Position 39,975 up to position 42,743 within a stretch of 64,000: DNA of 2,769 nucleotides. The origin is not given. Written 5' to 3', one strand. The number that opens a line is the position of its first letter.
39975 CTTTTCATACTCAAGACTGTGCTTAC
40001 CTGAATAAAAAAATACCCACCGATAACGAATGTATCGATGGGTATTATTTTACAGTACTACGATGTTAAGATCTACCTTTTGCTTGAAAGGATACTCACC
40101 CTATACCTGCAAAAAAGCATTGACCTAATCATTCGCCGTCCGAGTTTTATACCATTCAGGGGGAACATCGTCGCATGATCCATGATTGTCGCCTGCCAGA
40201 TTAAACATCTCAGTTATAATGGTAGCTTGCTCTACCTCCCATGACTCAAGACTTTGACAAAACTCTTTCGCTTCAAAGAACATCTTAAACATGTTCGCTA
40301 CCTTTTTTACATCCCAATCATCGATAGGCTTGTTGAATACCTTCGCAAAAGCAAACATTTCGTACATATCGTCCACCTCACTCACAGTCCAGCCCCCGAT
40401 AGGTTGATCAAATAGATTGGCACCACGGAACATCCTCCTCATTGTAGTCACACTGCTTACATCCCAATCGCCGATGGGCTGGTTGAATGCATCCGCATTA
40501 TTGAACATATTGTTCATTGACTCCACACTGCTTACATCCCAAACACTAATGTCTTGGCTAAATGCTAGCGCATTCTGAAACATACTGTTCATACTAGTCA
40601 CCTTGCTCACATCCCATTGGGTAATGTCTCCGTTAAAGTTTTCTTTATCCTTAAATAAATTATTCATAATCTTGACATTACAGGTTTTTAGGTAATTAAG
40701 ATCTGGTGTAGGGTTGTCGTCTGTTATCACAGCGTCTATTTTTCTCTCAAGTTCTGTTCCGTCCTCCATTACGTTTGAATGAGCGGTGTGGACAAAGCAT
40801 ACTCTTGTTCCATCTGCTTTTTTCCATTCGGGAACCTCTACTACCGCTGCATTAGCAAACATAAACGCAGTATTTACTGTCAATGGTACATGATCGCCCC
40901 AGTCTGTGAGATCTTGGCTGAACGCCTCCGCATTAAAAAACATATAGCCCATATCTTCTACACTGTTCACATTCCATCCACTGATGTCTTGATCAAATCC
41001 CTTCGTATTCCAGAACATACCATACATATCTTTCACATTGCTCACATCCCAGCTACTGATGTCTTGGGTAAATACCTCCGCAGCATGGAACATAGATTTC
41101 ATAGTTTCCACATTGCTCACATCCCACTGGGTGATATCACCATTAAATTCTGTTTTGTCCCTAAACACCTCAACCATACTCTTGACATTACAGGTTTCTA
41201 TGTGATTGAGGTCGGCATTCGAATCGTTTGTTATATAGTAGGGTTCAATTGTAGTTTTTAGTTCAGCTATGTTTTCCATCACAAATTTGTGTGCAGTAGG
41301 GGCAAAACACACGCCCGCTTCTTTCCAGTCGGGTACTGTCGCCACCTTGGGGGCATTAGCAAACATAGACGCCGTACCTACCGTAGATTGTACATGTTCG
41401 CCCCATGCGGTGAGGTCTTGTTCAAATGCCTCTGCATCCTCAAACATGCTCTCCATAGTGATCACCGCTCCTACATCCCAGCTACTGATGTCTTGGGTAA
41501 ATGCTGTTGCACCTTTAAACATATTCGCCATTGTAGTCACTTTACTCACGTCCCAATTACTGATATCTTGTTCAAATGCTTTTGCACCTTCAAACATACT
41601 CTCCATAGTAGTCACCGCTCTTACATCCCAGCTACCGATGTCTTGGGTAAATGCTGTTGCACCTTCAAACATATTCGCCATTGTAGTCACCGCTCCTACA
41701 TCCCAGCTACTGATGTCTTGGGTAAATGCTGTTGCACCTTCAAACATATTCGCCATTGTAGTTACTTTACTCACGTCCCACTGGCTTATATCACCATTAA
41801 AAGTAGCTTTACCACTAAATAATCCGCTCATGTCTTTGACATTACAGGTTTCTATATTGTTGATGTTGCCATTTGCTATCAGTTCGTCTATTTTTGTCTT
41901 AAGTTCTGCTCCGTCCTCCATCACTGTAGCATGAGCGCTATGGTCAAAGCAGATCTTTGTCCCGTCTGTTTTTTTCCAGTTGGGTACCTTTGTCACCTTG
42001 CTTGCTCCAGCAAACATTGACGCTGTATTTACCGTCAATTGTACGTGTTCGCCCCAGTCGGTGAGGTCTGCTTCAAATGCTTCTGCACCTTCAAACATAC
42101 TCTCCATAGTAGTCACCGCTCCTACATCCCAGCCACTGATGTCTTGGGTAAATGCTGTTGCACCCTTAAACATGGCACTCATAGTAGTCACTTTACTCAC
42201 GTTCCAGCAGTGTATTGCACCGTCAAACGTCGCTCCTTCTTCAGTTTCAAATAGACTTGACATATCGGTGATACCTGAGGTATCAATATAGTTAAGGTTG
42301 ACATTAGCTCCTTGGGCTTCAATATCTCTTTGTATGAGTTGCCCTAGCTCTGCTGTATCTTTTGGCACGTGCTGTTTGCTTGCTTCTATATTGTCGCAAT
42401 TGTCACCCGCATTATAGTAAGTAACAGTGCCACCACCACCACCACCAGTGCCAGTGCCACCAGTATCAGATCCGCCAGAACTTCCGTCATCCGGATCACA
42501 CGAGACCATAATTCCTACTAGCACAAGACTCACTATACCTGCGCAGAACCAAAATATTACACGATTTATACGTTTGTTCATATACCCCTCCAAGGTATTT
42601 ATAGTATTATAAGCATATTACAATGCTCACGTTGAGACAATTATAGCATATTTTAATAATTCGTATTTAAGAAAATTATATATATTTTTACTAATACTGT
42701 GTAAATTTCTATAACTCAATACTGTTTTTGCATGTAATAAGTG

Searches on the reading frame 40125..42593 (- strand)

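Call 91: search_protein_families(library=pfam, proteins=[window:40125-42593:-], max_evalue=0.0001)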
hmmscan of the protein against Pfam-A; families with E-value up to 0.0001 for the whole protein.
window:40125-42593:- (822 aa): 2 families
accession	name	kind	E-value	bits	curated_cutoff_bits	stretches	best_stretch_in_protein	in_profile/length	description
PF03382.20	DUF285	-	2.4e-178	582.8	25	6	241-337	14-110/120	Mycoplasma protein of unknown function, DUF285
PF05589.17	DUF768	-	3.1e-06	27.7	27.8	0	317-340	23-46/67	Protein of unknown function (DUF768)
